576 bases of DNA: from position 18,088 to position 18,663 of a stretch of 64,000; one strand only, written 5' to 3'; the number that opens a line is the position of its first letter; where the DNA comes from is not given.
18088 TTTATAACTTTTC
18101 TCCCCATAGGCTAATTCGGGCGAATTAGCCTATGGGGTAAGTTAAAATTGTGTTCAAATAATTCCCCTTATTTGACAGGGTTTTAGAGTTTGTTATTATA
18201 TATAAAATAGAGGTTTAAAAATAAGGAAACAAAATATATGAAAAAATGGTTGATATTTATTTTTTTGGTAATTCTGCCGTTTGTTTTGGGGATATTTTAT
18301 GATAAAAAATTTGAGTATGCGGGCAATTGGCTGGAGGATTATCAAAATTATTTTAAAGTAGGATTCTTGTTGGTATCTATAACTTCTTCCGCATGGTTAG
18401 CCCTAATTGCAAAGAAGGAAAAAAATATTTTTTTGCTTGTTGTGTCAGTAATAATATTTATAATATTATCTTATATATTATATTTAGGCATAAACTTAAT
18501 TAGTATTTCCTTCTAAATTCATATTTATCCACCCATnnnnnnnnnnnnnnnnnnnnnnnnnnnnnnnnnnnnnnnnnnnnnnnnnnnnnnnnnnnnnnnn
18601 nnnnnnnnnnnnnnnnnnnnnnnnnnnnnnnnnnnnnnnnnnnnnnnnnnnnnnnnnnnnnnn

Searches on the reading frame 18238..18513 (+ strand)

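Call 3: search_protein_families(library=pfam, proteins=[window:18238-18513:+], max_evalue=1)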
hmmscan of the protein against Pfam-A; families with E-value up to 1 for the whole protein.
window:18238-18513:+ (92 aa): 2 families
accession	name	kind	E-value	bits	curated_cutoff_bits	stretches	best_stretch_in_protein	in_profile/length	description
PF13789.11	DUF4181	-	0.4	11.6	25.4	1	4-81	36-106/108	Domain of unknown function (DUF4181)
PF05101.18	VirB3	-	0.47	11.2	23.9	1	4-68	23-67/84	Type IV secretory pathway, VirB3-like protein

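Call 4: search_protein_families(library=ncbifam, proteins=[window:18238-18513:+], max_evalue=1)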
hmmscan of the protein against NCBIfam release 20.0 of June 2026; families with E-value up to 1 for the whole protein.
window:18238-18513:+ (92 aa): 3 families
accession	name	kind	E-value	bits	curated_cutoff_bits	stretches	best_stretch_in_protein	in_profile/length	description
TIGR04286.1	MSEP-CTERM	equivalog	0.11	10.4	150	1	2-82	5-89/920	MSEP-CTERM sorting domain-containing protein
TIGR01165.1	cbiN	subfamily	0.12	12.6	104.85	0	62-84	4-26/91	cobalt ECF transporter S component CbiN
NF033632.1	SLATT_4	domain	0.25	11.2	55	1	26-83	17-77/154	SLATT domain-containing protein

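Call 76: search_protein_families(library=padloc, proteins=[window:18238-18513:+], max_evalue=0.01)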
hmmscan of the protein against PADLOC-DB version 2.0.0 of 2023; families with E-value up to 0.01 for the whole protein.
window:18238-18513:+ (92 aa): 0 families

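Call 77: search_protein_families(library=phrogs, proteins=[window:18238-18513:+], max_evalue=0.01)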
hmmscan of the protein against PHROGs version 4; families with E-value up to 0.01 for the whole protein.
window:18238-18513:+ (92 aa): 0 families
